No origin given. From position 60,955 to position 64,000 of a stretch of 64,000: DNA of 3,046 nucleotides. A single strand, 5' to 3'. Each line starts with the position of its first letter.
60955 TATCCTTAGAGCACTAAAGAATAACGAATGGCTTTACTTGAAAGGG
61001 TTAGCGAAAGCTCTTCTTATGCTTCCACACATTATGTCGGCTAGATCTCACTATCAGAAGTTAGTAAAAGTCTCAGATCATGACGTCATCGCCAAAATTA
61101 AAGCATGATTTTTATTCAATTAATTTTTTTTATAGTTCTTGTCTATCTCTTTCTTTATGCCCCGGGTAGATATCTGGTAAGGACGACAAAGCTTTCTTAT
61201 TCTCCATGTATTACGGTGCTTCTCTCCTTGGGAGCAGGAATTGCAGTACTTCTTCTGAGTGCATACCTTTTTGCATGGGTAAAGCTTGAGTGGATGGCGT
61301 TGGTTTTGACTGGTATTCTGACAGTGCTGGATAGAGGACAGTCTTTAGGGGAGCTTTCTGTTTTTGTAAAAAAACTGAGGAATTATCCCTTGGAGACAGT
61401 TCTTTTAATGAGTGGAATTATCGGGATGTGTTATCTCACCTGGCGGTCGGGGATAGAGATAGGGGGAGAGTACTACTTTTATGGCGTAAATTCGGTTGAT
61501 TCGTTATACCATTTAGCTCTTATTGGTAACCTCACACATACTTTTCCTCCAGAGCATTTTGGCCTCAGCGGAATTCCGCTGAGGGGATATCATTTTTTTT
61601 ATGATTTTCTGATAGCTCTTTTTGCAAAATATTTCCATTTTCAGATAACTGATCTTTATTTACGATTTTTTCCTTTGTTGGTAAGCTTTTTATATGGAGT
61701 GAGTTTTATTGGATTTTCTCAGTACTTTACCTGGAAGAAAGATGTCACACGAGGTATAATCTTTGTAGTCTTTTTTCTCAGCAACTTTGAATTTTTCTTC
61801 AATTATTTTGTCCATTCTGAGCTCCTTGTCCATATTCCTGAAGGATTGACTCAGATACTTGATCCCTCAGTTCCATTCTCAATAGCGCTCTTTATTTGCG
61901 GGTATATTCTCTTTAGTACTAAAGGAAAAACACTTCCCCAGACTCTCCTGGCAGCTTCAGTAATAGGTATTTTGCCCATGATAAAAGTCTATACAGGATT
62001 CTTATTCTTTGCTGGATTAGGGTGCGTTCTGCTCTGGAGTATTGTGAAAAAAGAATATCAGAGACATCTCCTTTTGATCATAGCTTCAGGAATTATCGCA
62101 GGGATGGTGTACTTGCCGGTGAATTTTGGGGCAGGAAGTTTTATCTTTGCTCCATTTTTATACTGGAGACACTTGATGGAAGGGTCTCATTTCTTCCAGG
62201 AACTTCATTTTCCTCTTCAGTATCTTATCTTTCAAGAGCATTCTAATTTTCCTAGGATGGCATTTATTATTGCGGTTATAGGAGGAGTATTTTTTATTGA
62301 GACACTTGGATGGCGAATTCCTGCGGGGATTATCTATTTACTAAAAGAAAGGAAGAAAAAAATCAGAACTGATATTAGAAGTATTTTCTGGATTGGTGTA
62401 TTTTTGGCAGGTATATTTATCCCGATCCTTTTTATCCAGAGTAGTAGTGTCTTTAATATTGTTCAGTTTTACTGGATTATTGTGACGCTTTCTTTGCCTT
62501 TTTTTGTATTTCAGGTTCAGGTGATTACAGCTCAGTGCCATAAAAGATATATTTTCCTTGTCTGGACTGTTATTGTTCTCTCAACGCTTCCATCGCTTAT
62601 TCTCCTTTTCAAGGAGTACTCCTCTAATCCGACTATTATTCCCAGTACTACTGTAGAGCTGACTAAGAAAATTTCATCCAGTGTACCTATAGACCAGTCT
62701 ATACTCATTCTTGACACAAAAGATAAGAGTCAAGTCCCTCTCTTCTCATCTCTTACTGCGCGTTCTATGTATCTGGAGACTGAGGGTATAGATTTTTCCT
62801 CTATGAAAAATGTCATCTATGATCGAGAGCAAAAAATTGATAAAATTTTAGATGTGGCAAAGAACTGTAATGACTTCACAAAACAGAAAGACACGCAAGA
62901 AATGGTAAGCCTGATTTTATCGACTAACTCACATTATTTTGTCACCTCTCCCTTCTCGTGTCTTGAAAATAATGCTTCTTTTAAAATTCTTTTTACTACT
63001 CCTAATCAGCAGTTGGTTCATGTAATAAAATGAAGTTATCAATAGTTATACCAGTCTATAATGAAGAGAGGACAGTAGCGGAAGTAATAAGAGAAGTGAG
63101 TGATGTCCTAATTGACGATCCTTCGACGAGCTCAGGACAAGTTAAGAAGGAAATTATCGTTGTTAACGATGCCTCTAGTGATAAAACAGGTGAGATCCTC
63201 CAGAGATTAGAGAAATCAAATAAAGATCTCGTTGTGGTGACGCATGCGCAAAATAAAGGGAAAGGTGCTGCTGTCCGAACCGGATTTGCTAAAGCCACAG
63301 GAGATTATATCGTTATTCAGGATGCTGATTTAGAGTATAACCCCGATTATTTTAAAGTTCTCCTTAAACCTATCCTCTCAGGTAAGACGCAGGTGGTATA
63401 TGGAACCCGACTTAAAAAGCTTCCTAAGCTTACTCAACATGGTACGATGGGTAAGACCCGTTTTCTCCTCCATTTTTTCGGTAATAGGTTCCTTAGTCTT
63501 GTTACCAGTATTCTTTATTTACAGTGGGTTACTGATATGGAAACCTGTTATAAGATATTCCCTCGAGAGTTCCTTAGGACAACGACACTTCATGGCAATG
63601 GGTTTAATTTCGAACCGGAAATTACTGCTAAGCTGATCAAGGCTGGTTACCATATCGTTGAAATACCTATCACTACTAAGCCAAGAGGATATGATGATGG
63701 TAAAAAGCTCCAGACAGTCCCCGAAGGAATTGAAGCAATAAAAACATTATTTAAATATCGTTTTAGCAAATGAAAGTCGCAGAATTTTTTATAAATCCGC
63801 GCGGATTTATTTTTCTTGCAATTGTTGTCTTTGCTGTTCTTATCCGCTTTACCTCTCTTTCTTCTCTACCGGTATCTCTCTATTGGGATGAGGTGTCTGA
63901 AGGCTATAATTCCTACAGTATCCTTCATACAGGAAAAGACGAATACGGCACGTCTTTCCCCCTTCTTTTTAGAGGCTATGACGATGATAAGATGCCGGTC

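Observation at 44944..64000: A 19-kb extracytoplasmic glycosylation island built from repeated GT2 (polyprenol-P-sugar synthase) -> GT-C transferase coupled pairs, with a Wzx flippase and a YfhO-like enzyme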

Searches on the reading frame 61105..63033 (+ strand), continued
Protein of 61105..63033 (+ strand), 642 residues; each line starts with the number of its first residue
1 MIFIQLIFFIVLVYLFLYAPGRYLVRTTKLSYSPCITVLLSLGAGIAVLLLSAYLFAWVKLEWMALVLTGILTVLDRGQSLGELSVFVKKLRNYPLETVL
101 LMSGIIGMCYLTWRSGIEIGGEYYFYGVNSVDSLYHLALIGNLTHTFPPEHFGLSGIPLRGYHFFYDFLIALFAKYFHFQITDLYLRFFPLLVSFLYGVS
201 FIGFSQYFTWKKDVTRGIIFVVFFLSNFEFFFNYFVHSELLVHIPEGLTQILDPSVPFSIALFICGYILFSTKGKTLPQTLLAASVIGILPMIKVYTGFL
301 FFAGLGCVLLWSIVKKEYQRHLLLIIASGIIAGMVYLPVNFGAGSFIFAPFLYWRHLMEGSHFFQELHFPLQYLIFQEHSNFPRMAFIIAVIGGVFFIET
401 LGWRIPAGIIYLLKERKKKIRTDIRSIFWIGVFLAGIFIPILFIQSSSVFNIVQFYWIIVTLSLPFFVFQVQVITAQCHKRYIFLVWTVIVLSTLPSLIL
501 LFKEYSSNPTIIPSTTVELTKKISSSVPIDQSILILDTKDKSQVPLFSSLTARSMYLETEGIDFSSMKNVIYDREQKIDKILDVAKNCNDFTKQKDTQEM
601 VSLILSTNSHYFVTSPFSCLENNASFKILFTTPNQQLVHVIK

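Call 86: search_protein_families(library=pfam, proteins=[L007:14327-15301:+, L007:15375-16427:+, L007:16367-17689:+, L007:18458-19540:+, L007:19537-20382:+, L009:10866-11837:+, L009:11810-12964:+, L009:12961-14007:+, L009:14012-15274:+, L009:16115-17308:+], max_evalue=0.0001)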
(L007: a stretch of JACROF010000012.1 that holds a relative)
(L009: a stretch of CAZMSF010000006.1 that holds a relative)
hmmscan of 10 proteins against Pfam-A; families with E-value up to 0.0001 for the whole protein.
L007:14327-15301:+ (324 aa): 8 families
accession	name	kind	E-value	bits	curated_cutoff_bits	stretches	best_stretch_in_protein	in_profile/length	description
PF01370.27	Epimerase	-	2.3e-58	197.9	20.9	1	3-251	1-240/240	NAD dependent epimerase/dehydratase family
PF16363.11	GDP_Man_Dehyd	-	7.8e-57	193.7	27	1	4-306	1-324/332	GDP-mannose 4,6 dehydratase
PF01073.25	3Beta_HSD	-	7.2e-19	68.3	22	1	4-241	1-234/280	3-beta hydroxysteroid dehydrogenase/isomerase family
PF02719.21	Polysacc_synt_2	-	1.9e-14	54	20.2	1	3-173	1-173/293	Polysaccharide biosynthesis protein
PF04321.23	RmlD_sub_bind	-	3.7e-12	46.3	27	1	1-167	1-147/287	RmlD substrate binding domain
PF07993.18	NAD_binding_4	-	1.3e-08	34.7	20.1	1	40-184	58-220/258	Male sterility protein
PF05368.20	NmrA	-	2.1e-06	28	27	0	3-117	5-107/298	NmrA-like family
PF13460.12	NAD_binding_10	-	6.4e-06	26.6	27.2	1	7-125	1-107/184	NAD(P)H-binding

L007:15375-16427:+ (350 aa): 4 families
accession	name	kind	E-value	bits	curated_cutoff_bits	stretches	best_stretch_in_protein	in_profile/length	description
PF00534.26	Glycos_transf_1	-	4.2e-25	88.7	26.4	1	165-323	13-169/172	Glycosyl transferases group 1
PF13692.12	Glyco_trans_1_4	-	1.1e-15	58.6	27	1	168-309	2-139/142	Glycosyl transferases group 1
PF20706.3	GT4-conflict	-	2.6e-07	30.4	26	1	240-280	273-313/385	Family 4 Glycosyltransferase in conflict systems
PF13439.12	Glyco_transf_4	-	3.5e-07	30.8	28.5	1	51-138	73-162/170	Glycosyltransferase Family 4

L007:16367-17689:+ (440 aa): 1 family
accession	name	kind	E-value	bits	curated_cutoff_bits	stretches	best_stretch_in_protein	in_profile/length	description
PF01943.22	Polysacc_synt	-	1.4e-12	48.1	28.2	1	35-307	4-271/274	Polysaccharide biosynthesis protein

L007:18458-19540:+ (360 aa): 5 families
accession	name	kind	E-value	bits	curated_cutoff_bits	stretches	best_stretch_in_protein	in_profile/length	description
PF00534.26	Glycos_transf_1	-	4.1e-39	134.3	26.4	1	178-339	11-171/172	Glycosyl transferases group 1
PF13692.12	Glyco_trans_1_4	-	3.1e-28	99.2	27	1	183-326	2-142/142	Glycosyl transferases group 1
PF13439.12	Glyco_transf_4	-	3e-14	53.8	28.5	1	17-170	2-166/170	Glycosyltransferase Family 4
PF20706.3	GT4-conflict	-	7.8e-11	42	26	1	152-305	162-326/385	Family 4 Glycosyltransferase in conflict systems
PF13579.12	Glyco_trans_4_4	-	1.7e-05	25.6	29.7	1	17-169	1-158/158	Glycosyl transferase 4-like domain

L007:19537-20382:+ (281 aa): 3 families
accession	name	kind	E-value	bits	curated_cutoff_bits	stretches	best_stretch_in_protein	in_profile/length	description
PF00535.33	Glycos_transf_2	-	3e-23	83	23.3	1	8-129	2-129/168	Glycosyl transferase family 2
PF13641.12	Glyco_tranf_2_3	-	8.7e-12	46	27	1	4-220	1-230/230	Glycosyltransferase like family 2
PF10111.15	Glyco_tranf_2_2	-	5.6e-06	26.5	27.3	1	11-105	7-113/276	Glycosyltransferase like family 2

L009:10866-11837:+ (323 aa): 10 families
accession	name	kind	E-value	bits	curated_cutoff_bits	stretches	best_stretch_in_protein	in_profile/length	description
PF01370.27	Epimerase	-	1.5e-61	208.3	20.9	1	3-251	1-240/240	NAD dependent epimerase/dehydratase family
PF16363.11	GDP_Man_Dehyd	-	8.2e-56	190.3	27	1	4-306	1-324/332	GDP-mannose 4,6 dehydratase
PF01073.25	3Beta_HSD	-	4.3e-16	59.2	22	1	4-242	1-235/280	3-beta hydroxysteroid dehydrogenase/isomerase family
PF02719.21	Polysacc_synt_2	-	1.5e-15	57.6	20.2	1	3-174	1-174/293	Polysaccharide biosynthesis protein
PF04321.23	RmlD_sub_bind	-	2.1e-15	57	27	1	1-154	1-138/287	RmlD substrate binding domain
PF07993.18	NAD_binding_4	-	2e-09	37.5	20.1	1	40-187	58-224/258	Male sterility protein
PF13460.12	NAD_binding_10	-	4.6e-08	33.6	27.2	1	7-167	1-142/184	NAD(P)H-binding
PF08659.16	KR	-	1.5e-07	31.9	22.6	1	3-126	3-146/180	KR domain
PF05368.20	NmrA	-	2.8e-05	24.3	27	1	2-75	4-78/298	NmrA-like family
PF00106.31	adh_short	-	6.2e-05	23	26.6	1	3-72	3-83/195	short chain dehydrogenase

L009:11810-12964:+ (384 aa): 1 family
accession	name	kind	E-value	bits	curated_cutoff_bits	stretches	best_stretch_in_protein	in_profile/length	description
PF13231.12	PMT_2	-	8.9e-07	29.7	26.1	1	93-247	1-153/160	Dolichyl-phosphate-mannose-protein mannosyltransferase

L009:12961-14007:+ (348 aa): 5 families
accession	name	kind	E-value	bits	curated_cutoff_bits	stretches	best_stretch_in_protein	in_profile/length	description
PF00534.26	Glycos_transf_1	-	3.8e-24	85.6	26.4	1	162-326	4-169/172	Glycosyl transferases group 1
PF13692.12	Glyco_trans_1_4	-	4e-17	63.2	27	1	173-314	3-141/142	Glycosyl transferases group 1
PF13439.12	Glyco_transf_4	-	1.3e-10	42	28.5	1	55-150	72-169/170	Glycosyltransferase Family 4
PF20706.3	GT4-conflict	-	2.1e-06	27.5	26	1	243-282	273-312/385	Family 4 Glycosyltransferase in conflict systems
PF13524.12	Glyco_trans_1_2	-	5.7e-05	23.5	25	1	197-331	14-130/144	Glycosyl transferase-like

L009:14012-15274:+ (420 aa): 2 families
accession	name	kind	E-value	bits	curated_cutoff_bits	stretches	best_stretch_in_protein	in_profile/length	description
PF01943.22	Polysacc_synt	-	3.2e-09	37.1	28.2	1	15-287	3-272/274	Polysaccharide biosynthesis protein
PF13440.11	Polysacc_synt_3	-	1.1e-07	31.8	23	1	38-327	2-282/293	Polysaccharide biosynthesis protein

L009:16115-17308:+ (397 aa): 3 families
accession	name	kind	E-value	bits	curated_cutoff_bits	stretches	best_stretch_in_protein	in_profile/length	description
PF13439.12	Glyco_transf_4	-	3.4e-13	50.4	28.5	1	20-196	2-167/170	Glycosyltransferase Family 4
PF00534.26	Glycos_transf_1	-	2.8e-11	43.7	26.4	1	209-374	8-166/172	Glycosyl transferases group 1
PF13692.12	Glyco_trans_1_4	-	4.5e-10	40.4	27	1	217-363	2-140/142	Glycosyl transferases group 1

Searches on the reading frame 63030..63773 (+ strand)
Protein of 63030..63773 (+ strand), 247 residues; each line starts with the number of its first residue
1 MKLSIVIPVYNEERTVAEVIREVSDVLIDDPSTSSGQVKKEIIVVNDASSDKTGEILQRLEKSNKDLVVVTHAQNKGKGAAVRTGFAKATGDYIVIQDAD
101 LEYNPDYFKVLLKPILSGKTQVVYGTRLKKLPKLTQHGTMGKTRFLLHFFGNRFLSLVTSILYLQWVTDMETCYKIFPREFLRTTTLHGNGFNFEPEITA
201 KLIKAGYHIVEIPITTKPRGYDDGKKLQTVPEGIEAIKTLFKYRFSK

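Call 4: search_protein_families(library=pfam, proteins=[window:63030-63773:+], max_evalue=0.01)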
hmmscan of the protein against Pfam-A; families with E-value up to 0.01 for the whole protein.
window:63030-63773:+ (247 aa): 5 families
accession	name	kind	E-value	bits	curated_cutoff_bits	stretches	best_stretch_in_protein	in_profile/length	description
PF00535.33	Glycos_transf_2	-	2.4e-33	115.9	23.3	1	4-142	1-130/168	Glycosyl transferase family 2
PF10111.15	Glyco_tranf_2_2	-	1.2e-09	38.5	27.3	1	4-118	1-109/276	Glycosyltransferase like family 2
PF13641.12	Glyco_tranf_2_3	-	7.3e-08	33.1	27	1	3-129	3-125/230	Glycosyltransferase like family 2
PF13506.12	Glyco_transf_21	-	0.00047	20.1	21.7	1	78-126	18-66/174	Glycosyl transferase family 21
PF13704.12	Glyco_tranf_2_4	-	0.0015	19.5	27.5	1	40-100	20-81/98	Glycosyl transferase family 2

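Call 6: search_protein_families(library=ncbifam, proteins=[window:63030-63773:+], max_evalue=0.01)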
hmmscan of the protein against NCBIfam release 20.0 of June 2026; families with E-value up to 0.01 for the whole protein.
window:63030-63773:+ (247 aa): 25 families
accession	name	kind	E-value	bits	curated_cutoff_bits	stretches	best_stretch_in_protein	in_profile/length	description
TIGR04182.1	glyco_TIGR04182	equivalog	4.6e-31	108.3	325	1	3-243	2-217/293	S-layer glycoprotein N-glycosyltransferase AglJ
NF047588.1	GlcsyltransPgfSStrep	equivalog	7.1e-19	68.1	500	1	1-129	1-123/308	glycosyltransferase PgfS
TIGR03937.1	PgaC_IcaA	equivalog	7.3e-19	68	422.3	1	2-116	46-151/407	poly-beta-1,6-N-acetyl-D-glucosamine synthase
NF007986.1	PRK10714.1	equivalog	8e-16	57.9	529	1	2-113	7-113/316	undecaprenyl-phosphate 4-deoxy-4-formamido-L-arabinose transferase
NF010496.0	PRK13915.1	equivalog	3.8e-15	55.8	262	1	2-121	32-149/307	glucosyl-3-phosphoglycerate synthase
NF007482.0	PRK10073.1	equivalog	4.9e-15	55.4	423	1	2-113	7-108/334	glycosyltransferase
NF058614.1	PPMAGASynPpgS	equivalog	8.1e-14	51.6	370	1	5-235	4-214/226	polyprenyl-phospho-N-acetylgalactosaminyl synthase PpgS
NF041875.1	EPS_EpsD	equivalog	4.5e-13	49.3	370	1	3-126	1-115/325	exopolysaccharide biosynthesis glycosyltransferase EpsD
NF041391.1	DPhHxTase_Halo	equivalog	2.2e-12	46.5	375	1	9-220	3-187/213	dolichyl-phosphate hexose transferase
TIGR04283.1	glyco_like_mftF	equivalog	4.9e-12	45.9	182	1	3-124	1-107/221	TIGR04283 family arsenosugar biosynthesis glycosyltransferase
NF047683.1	TeichurnBiosyTuaG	equivalog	1.4e-11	44.5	400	1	3-109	8-105/252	teichuronic acid biosynthesis protein TuaG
TIGR03111.1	glyc2_xrt_Gpos1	hypoth_equivalog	9.9e-11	41.1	363.95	1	3-111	51-152/439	TIGR03111 family XrtG-associated glycosyltransferase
TIGR03965.1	mycofact_glyco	equivalog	1.2e-09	37.6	280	1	3-119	76-183/467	mycofactocin biosynthesis glycosyltransferase MftF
NF038302.1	EPS_HpsE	equivalog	7.7e-09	34.9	300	1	1-105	1-101/307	hormogonium polysaccharide biosynthesis glycosyltransferase HpsE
NF053739.1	GlytfEpsEBac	equivalog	3.7e-08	32.7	450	1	2-100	2-92/265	glycosyltransferase EpsE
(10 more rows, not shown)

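Call 9: search_solved_structures(query=window:63030-63773:+, max_evalue=0.00001)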
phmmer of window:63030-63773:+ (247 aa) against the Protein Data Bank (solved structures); distinct sequences matched with E-value up to 0.00001: 13.
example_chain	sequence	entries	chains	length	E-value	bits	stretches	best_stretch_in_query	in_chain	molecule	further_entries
5mlz_A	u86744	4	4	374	6.5e-15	58.4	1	1-242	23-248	Dolichol monophosphate mannose synthase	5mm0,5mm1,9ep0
9hwj_A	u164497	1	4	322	2.5e-12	50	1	2-111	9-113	Undecaprenyl-phosphate 4-deoxy-4-formamido-L-arabinose transferase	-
9bhc_C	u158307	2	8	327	4.3e-12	49.2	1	2-111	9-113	Undecaprenyl-phosphate 4-deoxy-4-formamido-L-arabinose transferase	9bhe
8vxh_A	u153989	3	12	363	5.5e-12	48.9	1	2-111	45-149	Undecaprenyl-phosphate 4-deoxy-4-formamido-L-arabinose transferase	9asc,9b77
5eke_A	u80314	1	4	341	6.7e-11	45.3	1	2-129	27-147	Uncharacterized glycosyltransferase sll0501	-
5ekp_C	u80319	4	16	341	6.7e-11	45.3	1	2-129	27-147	Uncharacterized glycosyltransferase sll0501 | Glycosyltransferase sll0501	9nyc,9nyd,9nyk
9nye_A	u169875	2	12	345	6.9e-11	45.3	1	2-129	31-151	Glycosyltransferase sll0501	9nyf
6p61_A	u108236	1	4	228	2.7e-09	40.1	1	3-113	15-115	Glycosyltransferase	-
6yv7_B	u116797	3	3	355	4e-07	33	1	3-101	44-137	Glycosyl transferase, family 2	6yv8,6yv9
6yv7_A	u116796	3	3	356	4e-07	33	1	3-101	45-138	Glycosyl transferase, family 2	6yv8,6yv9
8vh7_A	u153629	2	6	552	4e-06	29.7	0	40-137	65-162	Heparosan synthase B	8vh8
8viw_A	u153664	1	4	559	4.1e-06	29.7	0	40-137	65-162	Heparosan synthase B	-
5tze_C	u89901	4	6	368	8.3e-06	28.7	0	1-108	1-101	Glycosyl transferase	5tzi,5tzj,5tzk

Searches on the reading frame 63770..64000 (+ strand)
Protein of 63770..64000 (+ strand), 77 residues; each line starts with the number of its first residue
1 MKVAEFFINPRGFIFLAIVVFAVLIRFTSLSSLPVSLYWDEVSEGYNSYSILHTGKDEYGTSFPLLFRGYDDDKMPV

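Call 4: search_protein_families(library=pfam, proteins=[window:63770-64000:+], max_evalue=0.01)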
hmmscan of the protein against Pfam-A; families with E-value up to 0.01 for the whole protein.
window:63770-64000:+ (77 aa): 0 families

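Call 6: search_protein_families(library=ncbifam, proteins=[window:63770-64000:+], max_evalue=0.01)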
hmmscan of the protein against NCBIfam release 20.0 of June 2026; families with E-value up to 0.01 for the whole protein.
window:63770-64000:+ (77 aa): 1 family
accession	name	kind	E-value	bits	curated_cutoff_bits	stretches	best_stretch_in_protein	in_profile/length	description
TIGR03663.1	TIGR03663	subfamily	0.0013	17.9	126.25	1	14-59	3-46/435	flippase activity-associated protein Agl23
